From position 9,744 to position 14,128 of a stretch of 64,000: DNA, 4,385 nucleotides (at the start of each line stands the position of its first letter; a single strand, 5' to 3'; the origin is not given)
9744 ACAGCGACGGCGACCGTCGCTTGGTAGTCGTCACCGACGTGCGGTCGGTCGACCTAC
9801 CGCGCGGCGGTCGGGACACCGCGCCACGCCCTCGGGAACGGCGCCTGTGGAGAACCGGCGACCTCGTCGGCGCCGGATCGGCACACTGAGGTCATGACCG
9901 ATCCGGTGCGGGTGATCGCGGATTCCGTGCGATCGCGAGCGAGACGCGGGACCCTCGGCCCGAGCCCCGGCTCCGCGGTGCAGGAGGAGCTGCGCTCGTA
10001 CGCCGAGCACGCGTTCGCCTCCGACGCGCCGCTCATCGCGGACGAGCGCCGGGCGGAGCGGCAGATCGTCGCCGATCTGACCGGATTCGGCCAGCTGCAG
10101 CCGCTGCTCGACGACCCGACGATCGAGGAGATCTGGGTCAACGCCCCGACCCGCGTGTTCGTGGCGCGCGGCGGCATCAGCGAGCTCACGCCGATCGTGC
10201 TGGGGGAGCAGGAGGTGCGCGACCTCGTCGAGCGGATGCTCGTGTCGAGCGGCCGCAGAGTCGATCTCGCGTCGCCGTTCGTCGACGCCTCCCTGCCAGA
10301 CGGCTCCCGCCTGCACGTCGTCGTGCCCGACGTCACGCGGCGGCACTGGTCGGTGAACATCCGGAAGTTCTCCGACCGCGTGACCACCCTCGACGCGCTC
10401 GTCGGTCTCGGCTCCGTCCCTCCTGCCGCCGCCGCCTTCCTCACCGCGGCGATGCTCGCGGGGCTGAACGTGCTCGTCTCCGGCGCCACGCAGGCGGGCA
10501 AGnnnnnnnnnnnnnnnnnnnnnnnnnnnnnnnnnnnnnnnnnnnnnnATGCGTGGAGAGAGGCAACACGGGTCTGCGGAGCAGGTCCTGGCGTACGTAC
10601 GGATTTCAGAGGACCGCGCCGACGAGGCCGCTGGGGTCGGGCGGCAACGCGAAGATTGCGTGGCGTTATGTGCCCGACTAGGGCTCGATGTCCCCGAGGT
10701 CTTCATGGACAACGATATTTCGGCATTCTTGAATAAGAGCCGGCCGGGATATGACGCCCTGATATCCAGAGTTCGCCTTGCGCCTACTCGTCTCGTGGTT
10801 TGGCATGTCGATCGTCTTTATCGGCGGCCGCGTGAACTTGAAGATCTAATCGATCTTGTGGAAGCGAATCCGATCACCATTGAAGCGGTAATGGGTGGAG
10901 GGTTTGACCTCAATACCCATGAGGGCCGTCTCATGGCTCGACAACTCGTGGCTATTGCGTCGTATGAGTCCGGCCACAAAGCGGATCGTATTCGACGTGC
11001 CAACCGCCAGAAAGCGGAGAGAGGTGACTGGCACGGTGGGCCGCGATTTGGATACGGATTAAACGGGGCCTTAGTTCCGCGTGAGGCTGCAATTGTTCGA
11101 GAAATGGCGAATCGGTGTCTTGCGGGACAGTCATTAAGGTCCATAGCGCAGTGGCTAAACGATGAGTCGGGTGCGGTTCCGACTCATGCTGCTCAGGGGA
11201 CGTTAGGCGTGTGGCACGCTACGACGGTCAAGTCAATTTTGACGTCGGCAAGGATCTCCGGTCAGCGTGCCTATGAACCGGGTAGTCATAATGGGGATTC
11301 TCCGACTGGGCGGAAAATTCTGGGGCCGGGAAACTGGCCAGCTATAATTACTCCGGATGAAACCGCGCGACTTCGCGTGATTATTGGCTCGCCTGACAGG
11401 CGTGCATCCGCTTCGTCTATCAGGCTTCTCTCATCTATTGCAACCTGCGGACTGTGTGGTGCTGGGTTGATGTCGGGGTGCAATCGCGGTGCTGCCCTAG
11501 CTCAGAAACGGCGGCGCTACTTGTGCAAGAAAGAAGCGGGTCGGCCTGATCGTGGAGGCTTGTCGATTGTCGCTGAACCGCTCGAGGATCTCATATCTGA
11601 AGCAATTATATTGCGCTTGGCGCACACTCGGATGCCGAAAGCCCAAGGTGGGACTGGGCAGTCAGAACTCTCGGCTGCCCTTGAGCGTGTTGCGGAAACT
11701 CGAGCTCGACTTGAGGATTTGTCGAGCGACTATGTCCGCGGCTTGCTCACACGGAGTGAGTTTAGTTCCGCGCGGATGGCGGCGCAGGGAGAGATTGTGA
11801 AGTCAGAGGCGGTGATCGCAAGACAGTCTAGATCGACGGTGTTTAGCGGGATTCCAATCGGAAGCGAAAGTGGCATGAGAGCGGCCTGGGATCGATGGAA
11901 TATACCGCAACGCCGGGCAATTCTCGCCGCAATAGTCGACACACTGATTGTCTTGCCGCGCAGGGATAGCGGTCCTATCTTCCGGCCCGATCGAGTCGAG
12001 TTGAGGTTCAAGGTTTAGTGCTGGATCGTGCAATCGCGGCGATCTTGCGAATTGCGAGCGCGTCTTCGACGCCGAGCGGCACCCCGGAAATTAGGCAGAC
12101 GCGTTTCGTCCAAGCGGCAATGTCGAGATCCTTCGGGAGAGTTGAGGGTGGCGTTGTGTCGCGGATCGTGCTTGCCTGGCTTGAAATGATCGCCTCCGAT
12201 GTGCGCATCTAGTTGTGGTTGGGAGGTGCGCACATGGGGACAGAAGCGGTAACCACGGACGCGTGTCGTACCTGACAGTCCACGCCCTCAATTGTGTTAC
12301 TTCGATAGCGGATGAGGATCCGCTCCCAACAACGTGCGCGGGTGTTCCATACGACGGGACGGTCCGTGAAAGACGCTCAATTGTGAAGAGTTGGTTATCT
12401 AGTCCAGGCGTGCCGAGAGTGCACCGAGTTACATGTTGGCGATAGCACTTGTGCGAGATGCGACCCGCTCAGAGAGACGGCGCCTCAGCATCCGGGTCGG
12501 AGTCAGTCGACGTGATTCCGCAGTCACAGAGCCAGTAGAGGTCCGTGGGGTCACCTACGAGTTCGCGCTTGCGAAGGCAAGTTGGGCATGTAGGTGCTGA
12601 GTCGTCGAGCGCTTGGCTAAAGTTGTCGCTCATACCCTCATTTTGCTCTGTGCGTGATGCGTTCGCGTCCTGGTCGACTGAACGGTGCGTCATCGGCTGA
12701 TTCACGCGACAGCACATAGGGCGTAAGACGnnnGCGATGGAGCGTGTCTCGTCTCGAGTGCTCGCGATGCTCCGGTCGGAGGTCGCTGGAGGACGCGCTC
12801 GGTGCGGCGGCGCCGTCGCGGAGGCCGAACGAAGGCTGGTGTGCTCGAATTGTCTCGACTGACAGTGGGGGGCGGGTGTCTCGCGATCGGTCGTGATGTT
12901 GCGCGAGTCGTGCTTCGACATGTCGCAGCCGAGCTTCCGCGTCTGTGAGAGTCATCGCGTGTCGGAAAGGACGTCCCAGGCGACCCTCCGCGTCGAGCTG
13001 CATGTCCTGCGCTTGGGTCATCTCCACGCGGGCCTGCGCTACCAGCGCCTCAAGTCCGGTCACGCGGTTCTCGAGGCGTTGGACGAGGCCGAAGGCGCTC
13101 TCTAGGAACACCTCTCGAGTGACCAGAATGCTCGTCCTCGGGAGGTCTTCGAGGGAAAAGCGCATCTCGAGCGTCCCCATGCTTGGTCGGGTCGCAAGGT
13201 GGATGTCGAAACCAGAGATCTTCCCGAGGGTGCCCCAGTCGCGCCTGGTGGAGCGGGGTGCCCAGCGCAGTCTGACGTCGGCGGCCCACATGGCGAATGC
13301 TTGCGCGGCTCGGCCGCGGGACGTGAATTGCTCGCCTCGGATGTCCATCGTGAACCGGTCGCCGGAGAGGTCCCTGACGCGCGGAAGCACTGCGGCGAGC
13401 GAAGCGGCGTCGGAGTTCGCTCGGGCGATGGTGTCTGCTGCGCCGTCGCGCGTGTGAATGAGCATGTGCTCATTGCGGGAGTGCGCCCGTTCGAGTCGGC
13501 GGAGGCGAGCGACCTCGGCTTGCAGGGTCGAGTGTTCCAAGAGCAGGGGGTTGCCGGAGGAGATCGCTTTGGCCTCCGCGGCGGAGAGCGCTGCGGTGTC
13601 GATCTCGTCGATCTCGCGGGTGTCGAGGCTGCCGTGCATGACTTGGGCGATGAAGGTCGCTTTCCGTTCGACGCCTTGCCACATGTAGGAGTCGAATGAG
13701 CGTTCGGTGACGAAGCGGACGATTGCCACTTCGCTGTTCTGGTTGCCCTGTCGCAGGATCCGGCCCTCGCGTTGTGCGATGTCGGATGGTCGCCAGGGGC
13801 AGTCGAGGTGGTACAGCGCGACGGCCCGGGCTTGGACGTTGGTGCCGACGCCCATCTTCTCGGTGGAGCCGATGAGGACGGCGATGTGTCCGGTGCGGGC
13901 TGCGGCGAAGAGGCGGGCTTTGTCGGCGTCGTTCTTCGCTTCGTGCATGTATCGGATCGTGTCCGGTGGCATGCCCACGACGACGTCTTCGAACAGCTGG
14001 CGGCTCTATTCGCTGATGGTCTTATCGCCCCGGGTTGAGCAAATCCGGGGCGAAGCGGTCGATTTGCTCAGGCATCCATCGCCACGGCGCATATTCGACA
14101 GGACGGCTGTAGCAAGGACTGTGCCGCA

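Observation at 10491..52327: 41.8-kb island inserted into the Walker A codons of the Tad pilus ATPase: a potentially reversible pilus switch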

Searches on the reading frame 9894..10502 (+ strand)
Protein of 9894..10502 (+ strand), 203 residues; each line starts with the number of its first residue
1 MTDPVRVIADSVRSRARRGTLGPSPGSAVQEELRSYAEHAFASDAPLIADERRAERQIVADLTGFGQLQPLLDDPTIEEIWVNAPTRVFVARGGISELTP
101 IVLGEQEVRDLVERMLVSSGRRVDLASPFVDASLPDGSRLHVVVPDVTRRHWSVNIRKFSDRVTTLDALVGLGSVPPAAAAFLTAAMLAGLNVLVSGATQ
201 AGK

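Call 8: search_protein_families(library=pfam, proteins=[window:9894-10502:+])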
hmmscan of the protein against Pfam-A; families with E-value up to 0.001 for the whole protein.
window:9894-10502:+ (203 aa): 1 family
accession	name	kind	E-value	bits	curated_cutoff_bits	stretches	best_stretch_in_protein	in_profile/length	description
PF00437.27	T2SSE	-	5.8e-08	32.2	24.9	1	63-203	3-155/370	Type II/IV secretion system protein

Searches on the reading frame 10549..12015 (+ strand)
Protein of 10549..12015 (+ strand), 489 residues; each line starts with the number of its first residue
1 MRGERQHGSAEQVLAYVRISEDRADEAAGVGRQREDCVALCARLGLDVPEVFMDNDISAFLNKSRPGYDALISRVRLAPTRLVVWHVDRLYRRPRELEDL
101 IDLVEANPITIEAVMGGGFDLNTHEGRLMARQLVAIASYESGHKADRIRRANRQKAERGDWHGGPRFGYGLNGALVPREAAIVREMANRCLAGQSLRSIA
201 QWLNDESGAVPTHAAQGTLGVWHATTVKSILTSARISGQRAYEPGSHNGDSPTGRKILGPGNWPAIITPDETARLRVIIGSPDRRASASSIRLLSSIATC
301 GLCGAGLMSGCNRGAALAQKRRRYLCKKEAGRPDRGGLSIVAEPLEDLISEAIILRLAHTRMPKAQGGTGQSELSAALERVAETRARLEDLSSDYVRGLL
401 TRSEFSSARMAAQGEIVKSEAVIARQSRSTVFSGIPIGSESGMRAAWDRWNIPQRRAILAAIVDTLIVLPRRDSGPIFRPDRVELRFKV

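Call 8: search_protein_families(library=pfam, proteins=[window:10549-12015:+])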
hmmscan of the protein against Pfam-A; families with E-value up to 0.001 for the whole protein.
window:10549-12015:+ (489 aa): 3 families
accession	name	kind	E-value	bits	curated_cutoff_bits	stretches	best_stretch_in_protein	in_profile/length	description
PF00239.26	Resolvase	-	1.8e-23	83.7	23.3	1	14-161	2-145/145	Resolvase, N terminal domain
PF07508.19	Recombinase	-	5.9e-13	49.4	21.1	1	177-271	1-91/102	Recombinase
PF13408.12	Zn_ribbon_recom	-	7.2e-05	23.5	25.3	1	293-353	1-57/58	Recombinase zinc beta ribbon domain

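Call 18: find_related_loci(query=window:10549-12015:+, collection=genome_contigs, flank=4000)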
Query window:10549-12015:+ (489 aa) in genome_contigs; peptide patterns used: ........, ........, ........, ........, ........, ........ (x = any residue, [..] = any of these).
76 stretches matched a pattern; 41 encode a relative of the query (tblastn E <= 1e-3); 41 distinct loci.
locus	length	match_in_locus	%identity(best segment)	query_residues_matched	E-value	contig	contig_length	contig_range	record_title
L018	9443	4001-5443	63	11-488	0e+0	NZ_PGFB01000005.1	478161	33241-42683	Compostimonas suwonensis strain DSM 25625 Ga0181017_105, whole genome shotgun sequence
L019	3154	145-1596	63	8-488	0e+0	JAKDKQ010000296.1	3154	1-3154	MAG: Janibacter sp. isolate 37_S51 37_S51_NODE_3383_length_3154_cov_16.875121, whole genome shotgun sequence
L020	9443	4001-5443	62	11-488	0e+0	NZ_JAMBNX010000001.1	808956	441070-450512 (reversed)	Agromyces mediolanus strain RA 14A.10 NODE_1_, whole genome shotgun sequence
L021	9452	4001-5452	62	8-488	0e+0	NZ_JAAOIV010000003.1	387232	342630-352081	Metallococcus carri strain DB0510 contig3, whole genome shotgun sequence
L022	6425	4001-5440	62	11-488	0e+0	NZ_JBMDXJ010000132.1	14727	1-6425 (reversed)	MAG: Pseudactinotalea sp. isolate FBaRs1_41 FBaRs1_contig132, whole genome shotgun sequence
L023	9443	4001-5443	62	11-488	0e+0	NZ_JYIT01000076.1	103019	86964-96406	Microbacterium azadirachtae strain DSM 23848 RL72_contig000076, whole genome shotgun sequence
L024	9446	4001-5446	62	10-488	0e+0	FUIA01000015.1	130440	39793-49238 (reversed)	Frigoribacterium sp. JB110 genome assembly, contig: Scaffold12, whole genome shotgun sequence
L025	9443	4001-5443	62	11-488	0e+0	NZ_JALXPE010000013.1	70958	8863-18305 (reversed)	Microbacterium sp. p3-SID336 13, whole genome shotgun sequence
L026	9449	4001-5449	62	11-488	0e+0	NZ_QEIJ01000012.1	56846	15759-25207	Microbacterium sp. Gd 4-13 contig0012, whole genome shotgun sequence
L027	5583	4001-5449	62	11-488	0e+0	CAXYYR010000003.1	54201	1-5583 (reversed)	MAG: uncultured Propionibacterium sp. isolate ERR13598989_concoct_49 genome assembly, contig: ERZ24875797.34, whole geno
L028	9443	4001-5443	61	11-488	0e+0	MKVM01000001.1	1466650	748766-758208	MAG: Micrococcales bacterium 72-143 scnpilot_expt_750_bf_scaffold_24, whole genome shotgun sequence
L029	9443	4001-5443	61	11-488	0e+0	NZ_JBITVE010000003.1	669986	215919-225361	Microbacterium sp. NPDC077663 NPDC077663_85_D3.ctg-0003, whole genome shotgun sequence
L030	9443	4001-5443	61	10-488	0e+0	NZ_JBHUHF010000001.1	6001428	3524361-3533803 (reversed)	Promicromonospora aerolata strain CCM 7043 tig00000001, whole genome shotgun sequence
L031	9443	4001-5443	61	10-488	0e+0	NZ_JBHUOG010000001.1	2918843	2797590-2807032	Promicromonospora vindobonensis strain CCM 7044 contig_1, whole genome shotgun sequence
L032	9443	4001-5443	61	10-488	0e+0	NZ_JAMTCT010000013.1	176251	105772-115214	Promicromonospora umidemergens strain DSM 22081 Ga0061141_scaffold00013.13, whole genome shotgun sequence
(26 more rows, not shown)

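Call 62: find_encoding_contigs(protein=window:10549-12015:+, flank=3000, max_places=10)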
Protein window:10549-12015:+ (489 aa): no gene with exactly this product is on record in the collection.

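Call 75: search_solved_structures(query=window:10549-12015:+, max_evalue=0.001, show_alignments=1)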
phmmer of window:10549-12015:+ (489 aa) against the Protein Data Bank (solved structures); distinct sequences matched with E-value up to 0.001: 1.
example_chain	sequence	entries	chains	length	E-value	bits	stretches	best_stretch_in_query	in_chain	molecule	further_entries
9iu2_A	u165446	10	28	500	7.8e-09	38.1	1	14-393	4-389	Integrase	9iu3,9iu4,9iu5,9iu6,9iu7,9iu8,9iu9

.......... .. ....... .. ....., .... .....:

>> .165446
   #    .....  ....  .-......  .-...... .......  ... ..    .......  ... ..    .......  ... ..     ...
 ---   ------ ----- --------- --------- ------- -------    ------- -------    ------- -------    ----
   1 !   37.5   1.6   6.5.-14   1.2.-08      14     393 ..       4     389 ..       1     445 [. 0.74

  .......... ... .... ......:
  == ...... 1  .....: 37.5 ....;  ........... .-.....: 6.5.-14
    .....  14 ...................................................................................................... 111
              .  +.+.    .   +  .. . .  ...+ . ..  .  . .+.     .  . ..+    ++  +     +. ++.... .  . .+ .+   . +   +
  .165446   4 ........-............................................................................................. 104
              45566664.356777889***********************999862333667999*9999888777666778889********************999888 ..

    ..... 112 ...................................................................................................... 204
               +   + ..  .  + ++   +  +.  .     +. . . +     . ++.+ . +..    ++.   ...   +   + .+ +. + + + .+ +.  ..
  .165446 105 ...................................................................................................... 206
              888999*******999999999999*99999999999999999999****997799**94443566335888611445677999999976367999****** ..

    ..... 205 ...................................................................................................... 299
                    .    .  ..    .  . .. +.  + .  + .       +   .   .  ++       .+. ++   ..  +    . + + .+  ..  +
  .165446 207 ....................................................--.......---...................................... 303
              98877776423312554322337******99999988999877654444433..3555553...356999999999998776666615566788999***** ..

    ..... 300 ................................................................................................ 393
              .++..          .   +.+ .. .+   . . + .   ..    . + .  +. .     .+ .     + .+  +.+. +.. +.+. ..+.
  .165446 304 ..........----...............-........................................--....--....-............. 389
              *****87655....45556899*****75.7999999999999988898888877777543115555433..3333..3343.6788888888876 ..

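Call 81: search_dna_similar(query=window:10549-12015:+, collection=phages, mode=protein, max_rows=8)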
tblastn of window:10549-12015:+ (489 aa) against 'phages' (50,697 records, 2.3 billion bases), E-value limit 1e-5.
Records with a match: 556; places in all: 556; records where one place covers at least 80% of the query: 241.
Best place of each record, by identity: <60% 556.
By first word of the organism name: Mycobacterium 205; Streptomyces 91; Arthrobacter 61; Streptococcus 48; Rhodococcus 44; Gordonia 32; Bacillus 27; Microbacterium 8; Bacteriophage 7; Paenibacillus 6; and 13 more.
By host as written in the record: Mycobacterium smegmatis mc2 155 144; Arthrobacter globiformis B-2979 39; Rhodococcus erythropolis RIA 643 33; Mycobacterium smegmatis mc#155 29; Gordonia terrae 3612 24; Streptomyces griseus ATCC 10137 18; - 17; Mycobacterium smegmatis mc2155 14; and 112 more.
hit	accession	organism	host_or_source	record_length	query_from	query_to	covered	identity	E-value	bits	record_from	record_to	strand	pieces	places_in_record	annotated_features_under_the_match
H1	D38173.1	Streptomyces phage R4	-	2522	16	488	97%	32.0%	2e-42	166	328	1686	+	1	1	ORF469: ORF469 protein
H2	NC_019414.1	Streptomyces phage R4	Streptomyces coelicolor A3(2)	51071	16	488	97%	32.0%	5e-42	166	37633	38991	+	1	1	integrase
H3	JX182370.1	Streptomyces phage R4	Streptomyces coelicolor A3(2)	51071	16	488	97%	32.0%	5e-42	166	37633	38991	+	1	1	serine integrase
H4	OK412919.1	Streptomyces phage Pablito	Streptomyces lividans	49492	16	457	90%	33.6%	6e-42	166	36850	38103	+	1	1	recombinase, serine integrase type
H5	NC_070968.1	Streptomyces phage Pablito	Streptomyces lividans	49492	16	457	90%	33.6%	6e-42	166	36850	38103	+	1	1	recombinase, serine integrase type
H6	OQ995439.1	Streptomyces phage Dexers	Streptomyces bicolor NRRL B-3897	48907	11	486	97%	30.8%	2e-40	161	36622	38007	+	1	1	50: serine integrase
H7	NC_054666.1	Streptomyces phage Caelum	Streptomyces lividans JI 1326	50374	1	457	93%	32.0%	3e-39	157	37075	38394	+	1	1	54: integrase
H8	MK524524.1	Streptomyces phage Caelum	Streptomyces lividans JI 1326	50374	1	457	93%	32.0%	3e-39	157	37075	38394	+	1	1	54: serine integrase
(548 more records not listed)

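Call 82: search_dna_similar(query=window:10549-12015:+, collection=plasmids, mode=protein, max_rows=12)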
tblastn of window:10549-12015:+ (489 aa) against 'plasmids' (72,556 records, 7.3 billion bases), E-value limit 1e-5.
Records with a match: 47; places in all: 50; records where one place covers at least 80% of the query: 12.
Best place of each record, by identity: <60% 47.
By first word of the organism name: Cereibacter 7; Priestia 6; Streptomyces 3; Mycobacterium 2; Bacillus 2; Azospirillum 2; Loktanella 2; Anoxybacillus 2; Methylobacterium 2; Kutzneria 1; and 18 more.
By predicted mobility (MOB-suite, as given by PLSDB): non-mobilizable 30; mobilizable 17.
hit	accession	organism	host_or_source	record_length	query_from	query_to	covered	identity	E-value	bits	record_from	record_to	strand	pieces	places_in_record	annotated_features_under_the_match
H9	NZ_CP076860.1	Mycobacterium avium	Homo sapiens,sputum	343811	1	470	96%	34.0%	3e-57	212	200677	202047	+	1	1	recombinase family protein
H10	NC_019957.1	Mycobacterium sp. JS623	-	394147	16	485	96%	31.5%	3e-38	156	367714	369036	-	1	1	recombinase family protein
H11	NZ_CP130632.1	Kutzneria buriramensis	-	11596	11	486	97%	29.9%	8e-25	115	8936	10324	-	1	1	recombinase family protein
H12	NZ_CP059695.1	Gordonia rubripertincta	Cell culture,soil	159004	16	489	97%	29.9%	1e-40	194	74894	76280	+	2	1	none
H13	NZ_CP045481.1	Amycolatopsis sp. YIM 10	pure culture,soil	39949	12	485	97%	29.4%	9e-34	143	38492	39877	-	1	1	recombinase family protein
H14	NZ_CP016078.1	Actinoalloteichus sp. GBA129-24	Geodia barretti,pure culture,marine ...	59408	14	468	93%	30.5%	3e-29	129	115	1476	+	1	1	recombinase family protein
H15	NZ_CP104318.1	Streptomyces angustmyceticus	whole organism,soil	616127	15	470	93%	26.9%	2e-22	108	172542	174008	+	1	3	recombinase family protein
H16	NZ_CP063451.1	Rhodococcus pyridinivorans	oil-polluted soil,Libyan oil-polluted ...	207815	14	409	81%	30.7%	1e-32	140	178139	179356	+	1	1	recombinase family protein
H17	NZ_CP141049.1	Microvirga lotononidis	-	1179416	16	468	93%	25.2%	3e-7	61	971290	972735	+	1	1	none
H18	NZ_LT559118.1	Nonomuraea gerenzanensis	-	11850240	13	429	85%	26.3%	9e-10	69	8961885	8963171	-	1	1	none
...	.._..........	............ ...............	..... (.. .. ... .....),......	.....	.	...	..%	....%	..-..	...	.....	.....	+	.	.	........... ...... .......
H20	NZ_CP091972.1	Bacillus cereus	mixed culture,deep-sea water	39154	15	425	84%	23.4%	1e-8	66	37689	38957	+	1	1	recombinase family protein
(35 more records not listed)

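Call 96: search_protein_families(library=pfam, max_evalue=0.001, proteins=[L018:3174-3662:-, L018:2086-3450:-, L018:1622-2167:-, L018:943-1644:-, L018:281-595:-, L018:3694-3966:+])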
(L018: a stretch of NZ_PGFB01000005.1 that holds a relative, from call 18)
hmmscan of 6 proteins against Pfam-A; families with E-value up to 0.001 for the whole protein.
L018:3174-3662:- (163 aa): 1 family
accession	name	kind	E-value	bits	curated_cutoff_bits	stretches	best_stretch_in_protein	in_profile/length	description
PF00437.27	T2SSE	-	7.8e-29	100.9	24.9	1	1-121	155-269/370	Type II/IV secretion system protein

L018:2086-3450:- (455 aa): 1 family
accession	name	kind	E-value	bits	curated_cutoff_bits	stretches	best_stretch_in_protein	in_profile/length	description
PF00482.28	T2SSF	-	1.2e-13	51.5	25.2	2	159-288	3-124/125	Type II secretion system (T2SS), protein F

L018:1622-2167:- (182 aa): 0 families

L018:943-1644:- (234 aa): 1 family
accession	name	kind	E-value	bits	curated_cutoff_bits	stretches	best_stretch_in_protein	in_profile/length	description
PF13400.11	Tad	-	0.0002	22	22.3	1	130-177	1-47/47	Putative Flp pilus-assembly TadE/G-like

L018:281-595:- (105 aa): 0 families

L018:3694-3966:+ (91 aa): 0 families

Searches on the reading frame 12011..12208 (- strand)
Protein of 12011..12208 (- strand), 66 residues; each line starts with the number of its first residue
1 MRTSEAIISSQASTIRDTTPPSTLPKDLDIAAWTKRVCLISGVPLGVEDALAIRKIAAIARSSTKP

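Call 52: search_protein_families(library=pfam, max_evalue=0.001, proteins=[window:12011-12208:-])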
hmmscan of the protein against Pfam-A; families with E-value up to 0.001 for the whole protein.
window:12011-12208:- (66 aa): 0 families

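Call 93: predict_structure(alignment_id=A1)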
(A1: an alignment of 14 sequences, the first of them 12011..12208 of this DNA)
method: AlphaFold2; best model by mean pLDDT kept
length: 66 residues; sequences in the alignment: 14
mean_pLDDT: 71.4   pTM: 0.34
mean pLDDT of the five models: 71.4, 70.7, 69.0, 68.4, 64.4
residues with pLDDT >= 90: 4; 70-90: 34; 50-70: 17; < 50: 11
segments of 3 or more residues with pLDDT < 50: 9-14
pLDDT, mean of each block of 10 residues (from residue 1): 49 51 78 89 77 86 69
secondary structure, 60 per line:
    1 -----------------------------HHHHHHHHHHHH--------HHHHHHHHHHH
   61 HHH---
elements in order: H30-41 H50-63

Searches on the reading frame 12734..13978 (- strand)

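Call 12: search_protein_families(library=pfam, max_evalue=0.01, proteins=[window:12734-13978:-])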
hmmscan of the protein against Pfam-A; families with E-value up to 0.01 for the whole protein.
window:12734-13978:- (415 aa): 1 family
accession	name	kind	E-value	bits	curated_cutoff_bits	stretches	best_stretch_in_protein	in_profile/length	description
PF00271.37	Helicase_C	-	2.4e-06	28.2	23.5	1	8-78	42-110/110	Helicase conserved C-terminal domain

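Call 14: search_protein_families(library=padloc, max_evalue=0.001, proteins=[window:12734-13978:-])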
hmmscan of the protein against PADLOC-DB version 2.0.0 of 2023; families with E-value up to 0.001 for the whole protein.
window:12734-13978:- (415 aa): 15 families
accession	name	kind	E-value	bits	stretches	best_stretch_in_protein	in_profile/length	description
PDLC02621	DrmD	-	9.4e-11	38.6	1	21-113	568-656/1040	DrmD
PDLC02634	DrmD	-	3.9e-09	32.9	1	29-122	536-627/900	DrmD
PDLC02572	DrmA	-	6.9e-08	28.9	1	24-167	568-706/1043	DrmA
PDLC02633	DrmD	-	4.6e-07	26.2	1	35-156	586-700/839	DrmD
PDLC02500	BrxHI|BrxHII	-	1e-06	25.6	1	31-113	529-608/933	BrxHI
PDLC02193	PLD_Helicase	-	1.7e-06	24.5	1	13-106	735-826/905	-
PDLC02624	DrmD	-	1e-05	22.3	1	19-91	408-479/652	DrmD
PDLC02632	DrmD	-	3.6e-05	20.5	1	11-96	555-643/662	DrmD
PDLC02623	DrmD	-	3.9e-05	19.6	1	19-99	566-645/1040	DrmD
PDLC02629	DrmD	-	4.6e-05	20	1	13-90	18-98/508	DrmD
PDLC02504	BrxHI|BrxHII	-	4.8e-05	19.5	1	7-131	512-635/971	BrxHII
PDLC00659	HmaA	-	4.8e-05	19.4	1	5-81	539-614/1176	SNF2 helicase / DEAD-box helicase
PDLC02853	DpdE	-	5.3e-05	19.3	1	25-90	551-611/985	DpdE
PDLC02840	DpdE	-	0.00017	18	1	12-100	591-678/1091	DpdE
PDLC02619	DrmD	-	0.00021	17.6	1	45-113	502-569/872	DrmD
